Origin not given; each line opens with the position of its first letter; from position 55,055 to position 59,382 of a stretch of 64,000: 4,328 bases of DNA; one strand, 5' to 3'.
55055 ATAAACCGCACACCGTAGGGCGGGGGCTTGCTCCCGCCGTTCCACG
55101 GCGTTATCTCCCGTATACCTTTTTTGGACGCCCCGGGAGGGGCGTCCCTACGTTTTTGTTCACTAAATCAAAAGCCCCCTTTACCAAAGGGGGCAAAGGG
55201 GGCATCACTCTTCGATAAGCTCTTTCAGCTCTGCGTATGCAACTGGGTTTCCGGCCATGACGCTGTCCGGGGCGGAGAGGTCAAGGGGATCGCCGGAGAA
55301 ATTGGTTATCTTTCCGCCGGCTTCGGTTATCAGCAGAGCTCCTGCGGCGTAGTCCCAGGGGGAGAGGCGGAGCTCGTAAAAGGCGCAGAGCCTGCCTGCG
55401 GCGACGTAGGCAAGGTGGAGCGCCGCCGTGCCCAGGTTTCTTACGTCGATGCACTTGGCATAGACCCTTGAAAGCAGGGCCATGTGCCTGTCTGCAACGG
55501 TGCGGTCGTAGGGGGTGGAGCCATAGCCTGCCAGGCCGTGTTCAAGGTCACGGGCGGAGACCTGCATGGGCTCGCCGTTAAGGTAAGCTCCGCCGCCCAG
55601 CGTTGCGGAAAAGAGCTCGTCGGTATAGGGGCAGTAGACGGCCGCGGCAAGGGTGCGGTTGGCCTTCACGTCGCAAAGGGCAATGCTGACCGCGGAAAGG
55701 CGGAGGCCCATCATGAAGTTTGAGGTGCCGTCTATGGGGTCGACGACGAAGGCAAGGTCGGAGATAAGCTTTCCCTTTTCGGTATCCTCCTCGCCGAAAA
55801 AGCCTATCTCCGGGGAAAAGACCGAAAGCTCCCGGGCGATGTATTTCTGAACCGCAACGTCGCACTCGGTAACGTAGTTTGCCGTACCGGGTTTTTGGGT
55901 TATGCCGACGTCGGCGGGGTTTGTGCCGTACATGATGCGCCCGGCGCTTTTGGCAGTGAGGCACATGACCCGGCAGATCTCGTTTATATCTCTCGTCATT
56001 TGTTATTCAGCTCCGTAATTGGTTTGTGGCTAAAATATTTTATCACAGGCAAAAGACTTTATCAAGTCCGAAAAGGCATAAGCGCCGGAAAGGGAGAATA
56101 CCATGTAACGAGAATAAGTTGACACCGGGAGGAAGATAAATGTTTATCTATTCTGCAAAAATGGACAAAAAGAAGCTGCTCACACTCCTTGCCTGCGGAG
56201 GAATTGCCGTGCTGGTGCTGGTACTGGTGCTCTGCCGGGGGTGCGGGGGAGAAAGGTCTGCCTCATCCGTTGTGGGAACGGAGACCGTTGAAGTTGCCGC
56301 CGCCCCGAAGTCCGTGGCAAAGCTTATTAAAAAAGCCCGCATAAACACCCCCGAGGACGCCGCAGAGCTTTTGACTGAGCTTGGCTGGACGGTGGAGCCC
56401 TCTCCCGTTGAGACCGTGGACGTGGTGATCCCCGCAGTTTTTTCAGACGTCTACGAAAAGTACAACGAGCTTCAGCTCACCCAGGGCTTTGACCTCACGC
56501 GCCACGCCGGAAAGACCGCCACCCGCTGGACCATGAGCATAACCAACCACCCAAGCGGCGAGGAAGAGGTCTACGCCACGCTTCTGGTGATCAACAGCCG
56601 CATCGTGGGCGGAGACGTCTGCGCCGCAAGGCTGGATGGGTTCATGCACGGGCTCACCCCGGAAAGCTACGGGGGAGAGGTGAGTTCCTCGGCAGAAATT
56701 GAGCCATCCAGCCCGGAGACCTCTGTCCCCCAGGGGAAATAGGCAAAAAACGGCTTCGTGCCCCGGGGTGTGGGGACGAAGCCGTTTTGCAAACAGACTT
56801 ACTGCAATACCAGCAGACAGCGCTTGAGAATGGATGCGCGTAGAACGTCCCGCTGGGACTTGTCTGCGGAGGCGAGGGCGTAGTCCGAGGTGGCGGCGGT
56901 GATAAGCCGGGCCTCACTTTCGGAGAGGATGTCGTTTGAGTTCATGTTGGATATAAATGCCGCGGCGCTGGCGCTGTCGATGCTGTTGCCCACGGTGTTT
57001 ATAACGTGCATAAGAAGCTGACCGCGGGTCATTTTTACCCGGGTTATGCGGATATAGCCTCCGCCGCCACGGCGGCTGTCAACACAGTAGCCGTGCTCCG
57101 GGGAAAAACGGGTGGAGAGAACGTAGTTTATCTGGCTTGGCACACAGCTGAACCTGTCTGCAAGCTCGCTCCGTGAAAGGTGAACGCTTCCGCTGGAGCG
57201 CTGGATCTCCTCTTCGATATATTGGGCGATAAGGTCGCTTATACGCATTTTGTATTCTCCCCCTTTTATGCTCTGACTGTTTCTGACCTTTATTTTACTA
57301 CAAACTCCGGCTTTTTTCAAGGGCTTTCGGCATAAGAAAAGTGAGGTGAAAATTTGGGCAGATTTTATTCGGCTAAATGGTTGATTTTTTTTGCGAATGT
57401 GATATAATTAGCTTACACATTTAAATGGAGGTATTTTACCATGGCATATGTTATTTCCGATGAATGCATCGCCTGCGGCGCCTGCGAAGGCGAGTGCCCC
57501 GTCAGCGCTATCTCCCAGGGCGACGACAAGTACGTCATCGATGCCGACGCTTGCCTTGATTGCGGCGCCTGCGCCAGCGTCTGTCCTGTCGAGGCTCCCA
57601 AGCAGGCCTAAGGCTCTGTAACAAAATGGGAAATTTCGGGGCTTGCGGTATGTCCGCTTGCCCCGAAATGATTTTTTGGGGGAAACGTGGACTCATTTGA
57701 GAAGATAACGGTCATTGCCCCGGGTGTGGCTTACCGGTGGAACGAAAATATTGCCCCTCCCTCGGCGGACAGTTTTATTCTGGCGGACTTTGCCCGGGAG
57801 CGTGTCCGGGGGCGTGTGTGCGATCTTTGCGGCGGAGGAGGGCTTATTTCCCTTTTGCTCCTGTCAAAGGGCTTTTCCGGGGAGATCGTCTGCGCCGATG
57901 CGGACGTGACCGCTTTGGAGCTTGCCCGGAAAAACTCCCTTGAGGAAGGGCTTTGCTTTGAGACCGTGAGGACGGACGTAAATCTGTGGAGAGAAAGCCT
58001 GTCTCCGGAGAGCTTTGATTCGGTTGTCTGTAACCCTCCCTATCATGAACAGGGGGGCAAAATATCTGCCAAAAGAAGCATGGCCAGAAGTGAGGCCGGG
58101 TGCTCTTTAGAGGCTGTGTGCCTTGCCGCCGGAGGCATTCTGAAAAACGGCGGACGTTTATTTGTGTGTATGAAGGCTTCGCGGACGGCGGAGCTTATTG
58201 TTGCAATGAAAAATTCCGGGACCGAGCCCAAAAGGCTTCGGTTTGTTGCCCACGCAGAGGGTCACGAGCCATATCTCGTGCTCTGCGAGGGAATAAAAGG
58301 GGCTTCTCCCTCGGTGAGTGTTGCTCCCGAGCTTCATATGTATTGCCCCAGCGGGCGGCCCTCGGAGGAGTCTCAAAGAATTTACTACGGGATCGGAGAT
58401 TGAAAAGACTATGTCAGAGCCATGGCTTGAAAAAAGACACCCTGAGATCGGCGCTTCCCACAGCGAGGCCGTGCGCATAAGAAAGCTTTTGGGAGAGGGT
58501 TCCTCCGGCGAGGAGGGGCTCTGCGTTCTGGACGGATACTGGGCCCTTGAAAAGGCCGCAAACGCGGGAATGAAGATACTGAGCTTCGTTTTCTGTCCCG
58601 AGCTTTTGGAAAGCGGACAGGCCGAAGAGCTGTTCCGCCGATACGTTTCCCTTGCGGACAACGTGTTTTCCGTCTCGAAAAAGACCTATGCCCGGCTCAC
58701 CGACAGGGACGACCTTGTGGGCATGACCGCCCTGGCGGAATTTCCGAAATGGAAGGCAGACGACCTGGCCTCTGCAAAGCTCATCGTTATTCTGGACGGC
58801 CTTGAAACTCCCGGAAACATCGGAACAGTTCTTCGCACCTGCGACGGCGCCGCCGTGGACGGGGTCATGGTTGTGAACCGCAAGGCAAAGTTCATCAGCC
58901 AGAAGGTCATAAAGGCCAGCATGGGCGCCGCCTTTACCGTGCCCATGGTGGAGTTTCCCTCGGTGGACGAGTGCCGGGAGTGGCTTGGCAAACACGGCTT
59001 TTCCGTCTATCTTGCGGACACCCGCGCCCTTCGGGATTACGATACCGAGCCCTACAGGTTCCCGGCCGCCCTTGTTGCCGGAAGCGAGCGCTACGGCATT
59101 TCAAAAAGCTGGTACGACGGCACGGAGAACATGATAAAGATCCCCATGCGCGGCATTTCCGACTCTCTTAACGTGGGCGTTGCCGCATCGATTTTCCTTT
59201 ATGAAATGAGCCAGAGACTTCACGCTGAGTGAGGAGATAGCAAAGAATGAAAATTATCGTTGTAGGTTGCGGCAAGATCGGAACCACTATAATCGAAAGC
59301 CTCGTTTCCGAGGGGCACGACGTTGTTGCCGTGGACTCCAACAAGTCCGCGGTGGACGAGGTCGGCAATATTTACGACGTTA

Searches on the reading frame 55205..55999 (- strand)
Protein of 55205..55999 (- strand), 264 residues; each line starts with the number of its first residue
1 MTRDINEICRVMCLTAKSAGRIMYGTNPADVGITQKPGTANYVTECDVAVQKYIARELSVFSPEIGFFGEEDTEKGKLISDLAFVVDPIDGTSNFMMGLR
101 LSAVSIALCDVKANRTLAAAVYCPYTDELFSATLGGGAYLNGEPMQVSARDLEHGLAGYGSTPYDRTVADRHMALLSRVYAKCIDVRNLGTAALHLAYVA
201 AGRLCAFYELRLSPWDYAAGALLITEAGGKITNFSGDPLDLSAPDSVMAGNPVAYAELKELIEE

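Call 12: search_protein_families(library=pfam, proteins=[window:55205-55999:-], max_evalue=0.1)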
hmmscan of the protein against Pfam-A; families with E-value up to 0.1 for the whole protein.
window:55205-55999:- (264 aa): 1 family
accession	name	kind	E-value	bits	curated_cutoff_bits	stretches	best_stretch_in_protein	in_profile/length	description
PF00459.30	Inositol_P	-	4.3e-51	174.4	27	1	12-258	9-262/271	Inositol monophosphatase family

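Call 13: search_protein_families(library=ncbifam, proteins=[window:55205-55999:-], max_evalue=0.1)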
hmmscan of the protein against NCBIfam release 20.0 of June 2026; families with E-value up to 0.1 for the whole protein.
window:55205-55999:- (264 aa): 9 families
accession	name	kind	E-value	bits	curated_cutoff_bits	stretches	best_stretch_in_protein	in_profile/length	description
NF008027.1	PRK10757.1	equivalog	8.5e-44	149.5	332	1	26-257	24-252/267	inositol-1-monophosphatase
NF009321.0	PRK12676.1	equivalog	7.7e-32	110.4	264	1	54-242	60-237/264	bifunctional fructose-bisphosphatase/inositol-phosphate phosphatase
TIGR02067.1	his_9_HisN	equivalog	1.2e-31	110.2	275.15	1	16-260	9-249/252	histidinol-phosphatase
TIGR01331.1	bisphos_cysQ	equivalog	8e-22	78.1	228.8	1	13-245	6-238/250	3'(2'),5'-bisphosphate nucleotidase CysQ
NF010678.0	PRK14076.1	equivalog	2.4e-15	56.4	493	1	61-242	66-259/570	bifunctional NADP phosphatase/NAD kinase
NF008182.0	PRK10931.1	equivalog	1.9e-13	50.1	379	1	7-248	4-237/246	3'(2'),5'-bisphosphate nucleotidase CysQ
TIGR01330.1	bisphos_HAL2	equivalog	7.5e-09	34.9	267.05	1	215-249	296-330/359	3'(2'),5'-bisphosphate nucleotidase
NF006786.0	PRK09293.3-3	subfamily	0.029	13.6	428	1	5-98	5-99/286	class 1 fructose-bisphosphatase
NF006782.0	PRK09293.2-3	equivalog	0.069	12.3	457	0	30-127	23-123/280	class 1 fructose-bisphosphatase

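Call 14: find_encoding_contigs(protein=window:55205-55999:-, flank=10000, max_places=10)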
Protein window:55205-55999:- (264 aa): 2 contigs read that carry it; 1 place shown.
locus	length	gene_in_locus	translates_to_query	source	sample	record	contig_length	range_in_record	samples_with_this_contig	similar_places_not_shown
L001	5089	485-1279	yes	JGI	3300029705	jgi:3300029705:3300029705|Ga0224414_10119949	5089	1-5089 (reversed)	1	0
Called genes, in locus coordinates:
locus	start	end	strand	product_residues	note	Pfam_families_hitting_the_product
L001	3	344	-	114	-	?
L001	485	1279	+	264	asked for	PF00459:Inositol_P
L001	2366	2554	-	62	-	PF00830:Ribosomal_L28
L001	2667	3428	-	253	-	PF01113:DapB_N, PF05173:DapB_C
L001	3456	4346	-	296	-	PF00701:DHDPS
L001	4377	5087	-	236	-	?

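Call 24: find_related_loci(query=window:55205-55999:-, collection=genome_contigs, flank=10000)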
Query window:55205-55999:- (264 aa) in genome_contigs; peptide patterns used: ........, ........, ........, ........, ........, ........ (x = any residue, [..] = any of these).
599 stretches matched a pattern (row limit reached: there are more); 30 encode a relative of the query (tblastn E <= 1e-3); 30 distinct loci.
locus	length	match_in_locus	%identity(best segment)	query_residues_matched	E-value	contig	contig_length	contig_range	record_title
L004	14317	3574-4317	39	16-264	7e-55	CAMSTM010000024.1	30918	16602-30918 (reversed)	MAG TPA_asm: uncultured Lachnospiraceae bacterium isolate SRR12358624_bin.22_metawrap_v1.3_MAG genome assembly, contig:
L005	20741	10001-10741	39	17-264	2e-54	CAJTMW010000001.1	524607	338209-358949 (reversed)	MAG TPA_asm: uncultured Lachnospiraceae bacterium isolate MGBC101207 genome assembly, contig: MGBC101207.1, whole genome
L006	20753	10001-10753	38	14-263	8e-54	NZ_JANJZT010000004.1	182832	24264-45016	Blautia caecimuris strain DSM 29492 NODE_4_length_182832_cov_80.744724, whole genome shotgun sequence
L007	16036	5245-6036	38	1-264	7e-54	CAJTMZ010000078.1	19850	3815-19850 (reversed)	MAG TPA_asm: uncultured Lachnospiraceae bacterium isolate MGBC101044 genome assembly, contig: MGBC101044.78, whole genom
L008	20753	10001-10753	36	14-263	2e-53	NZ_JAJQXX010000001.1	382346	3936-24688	Blautia sp. XA-2221 Contig_1_chromosome, whole genome shotgun sequence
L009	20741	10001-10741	38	17-264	3e-53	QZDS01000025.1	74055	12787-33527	Bacterium 1xD8-48 strain 1xD8-48 Scaffold25_1, whole genome shotgun sequence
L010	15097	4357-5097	37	17-262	7e-52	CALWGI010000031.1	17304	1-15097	MAG: uncultured Blautia sp. isolate BRZ_QR__bin39 genome assembly, contig: BRZ_QR__NODE_3508_length_17304_cov_6.236489,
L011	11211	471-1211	37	17-262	7e-52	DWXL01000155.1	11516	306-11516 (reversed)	MAG TPA_asm: Candidatus Blautia excrementigallinarum isolate ChiSjej6B24-370 ChiSjej6B24M5__C70833_L11516_SAMN08009954,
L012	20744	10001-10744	37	16-262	5e-51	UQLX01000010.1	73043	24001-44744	uncultured Blautia sp. isolate UMGS412 genome assembly, contig: NODE_89_length_73043_cov_27.4123, whole genome shotgun s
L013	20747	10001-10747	37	17-264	1e-50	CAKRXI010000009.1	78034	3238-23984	MAG: uncultured Blautia sp. isolate REFINED_METABAT215_TOP10_CONTIGS_1500_ASSEMBLY_K77_MERGED__Hadza_MoBio_C-REDO_A_8_15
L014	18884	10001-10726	39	17-262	6e-50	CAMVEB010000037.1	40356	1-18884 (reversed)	MAG TPA_asm: uncultured Clostridia bacterium isolate SRR8387719_bin.17_metaWRAP_v1.3_MAG genome assembly, contig: ERZ142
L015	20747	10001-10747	37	17-264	4e-50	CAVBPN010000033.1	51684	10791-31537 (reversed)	bacterium isolate G02643-L1_cleanbin_000021 genome assembly, contig: Spades_G02643-L1_contig_164, whole genome shotgun s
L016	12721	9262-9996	37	17-260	5e-50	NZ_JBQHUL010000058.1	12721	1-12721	Blautia sp. HCP28S3_G10 contig00058, whole genome shotgun sequence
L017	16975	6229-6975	36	17-264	1e-49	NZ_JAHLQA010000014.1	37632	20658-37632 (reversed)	Blautia sp. MSJ-19 M-19_ctg00031, whole genome shotgun sequence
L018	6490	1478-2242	36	10-264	1e-49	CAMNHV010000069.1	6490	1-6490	MAG: uncultured Lachnospiraceae bacterium isolate SRR1222429_bin.134_metaWRAP_v1.3_MAG genome assembly, contig: NODE.369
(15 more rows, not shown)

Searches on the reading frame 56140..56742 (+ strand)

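Call 12: search_protein_families(library=pfam, proteins=[window:56140-56742:+], max_evalue=0.1)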
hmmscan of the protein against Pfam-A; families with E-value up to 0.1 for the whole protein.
window:56140-56742:+ (200 aa): 1 family
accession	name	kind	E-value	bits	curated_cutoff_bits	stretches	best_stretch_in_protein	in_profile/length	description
PF16112.10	DUF4830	-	2.1e-28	99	23.5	1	77-160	1-84/84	Domain of unknown function (DUF4830)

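Call 13: search_protein_families(library=ncbifam, proteins=[window:56140-56742:+], max_evalue=0.1)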
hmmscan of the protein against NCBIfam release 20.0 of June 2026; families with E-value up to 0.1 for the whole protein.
window:56140-56742:+ (200 aa): 1 family
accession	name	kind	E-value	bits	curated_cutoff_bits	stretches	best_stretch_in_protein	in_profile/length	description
NF058595.1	invert_tail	domain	0.043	14.1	37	1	9-44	49-81/113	lipo-invert putative C-terminal anchoring domain-containing protein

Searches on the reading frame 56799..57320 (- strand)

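Call 12: search_protein_families(library=pfam, proteins=[window:56799-57320:-], max_evalue=0.1)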
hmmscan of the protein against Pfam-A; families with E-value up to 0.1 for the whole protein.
window:56799-57320:- (173 aa): 3 families
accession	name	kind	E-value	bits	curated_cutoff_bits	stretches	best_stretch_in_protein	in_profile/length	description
PF05848.17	CtsR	-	1.6e-32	111.7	23.1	1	26-96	1-72/72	CtsR N-terminal HTH domain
PF17727.6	CtsR_C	-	1.1e-18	67.6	23.8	1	101-169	4-71/72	CtsR C-terminal dimerization domain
PF05137.18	PilN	-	0.068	13.7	22.8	0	94-144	18-63/78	Fimbrial assembly protein (PilN)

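Call 13: search_protein_families(library=ncbifam, proteins=[window:56799-57320:-], max_evalue=0.1)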
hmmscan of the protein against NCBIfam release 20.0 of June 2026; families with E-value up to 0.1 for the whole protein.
window:56799-57320:- (173 aa): 1 family
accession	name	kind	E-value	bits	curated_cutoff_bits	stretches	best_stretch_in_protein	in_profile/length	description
NF051448.1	50S_L17_sunset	exception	0.081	12.6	280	0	86-137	91-143/229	50S ribosomal protein L17, sunset domain variant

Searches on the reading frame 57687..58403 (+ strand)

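Call 66: search_protein_families(library=pfam, proteins=[window:57687-58403:+], max_evalue=0.00001)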
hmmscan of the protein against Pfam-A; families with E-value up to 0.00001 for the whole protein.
window:57687-58403:+ (238 aa): 3 families
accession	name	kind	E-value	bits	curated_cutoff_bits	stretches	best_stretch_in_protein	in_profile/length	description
PF05175.20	MTS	-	1.4e-14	54.5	23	1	31-167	23-145/170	Methyltransferase small domain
PF13649.12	Methyltransf_25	-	1.7e-06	29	27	1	44-117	1-73/97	Methyltransferase domain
PF13847.12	Methyltransf_31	-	3.2e-06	27.3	27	1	43-134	6-99/145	Methyltransferase domain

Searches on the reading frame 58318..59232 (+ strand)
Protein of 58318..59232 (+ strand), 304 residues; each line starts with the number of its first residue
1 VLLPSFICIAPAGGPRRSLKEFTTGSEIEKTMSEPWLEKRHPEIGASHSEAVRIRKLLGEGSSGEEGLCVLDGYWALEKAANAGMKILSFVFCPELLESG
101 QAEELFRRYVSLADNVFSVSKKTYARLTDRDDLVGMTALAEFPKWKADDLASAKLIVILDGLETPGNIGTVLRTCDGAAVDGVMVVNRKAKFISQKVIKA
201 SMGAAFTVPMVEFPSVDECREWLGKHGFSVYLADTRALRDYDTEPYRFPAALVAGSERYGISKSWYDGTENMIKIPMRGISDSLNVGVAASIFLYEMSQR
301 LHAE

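Call 66: search_protein_families(library=pfam, proteins=[window:58318-59232:+], max_evalue=0.00001)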
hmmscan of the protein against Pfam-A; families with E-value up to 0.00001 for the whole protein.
window:58318-59232:+ (304 aa): 1 family
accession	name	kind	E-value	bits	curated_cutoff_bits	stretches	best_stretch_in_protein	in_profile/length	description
PF00588.24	SpoU_methylase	-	5.1e-35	121.1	29.7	1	155-295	2-142/142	SpoU rRNA Methylase family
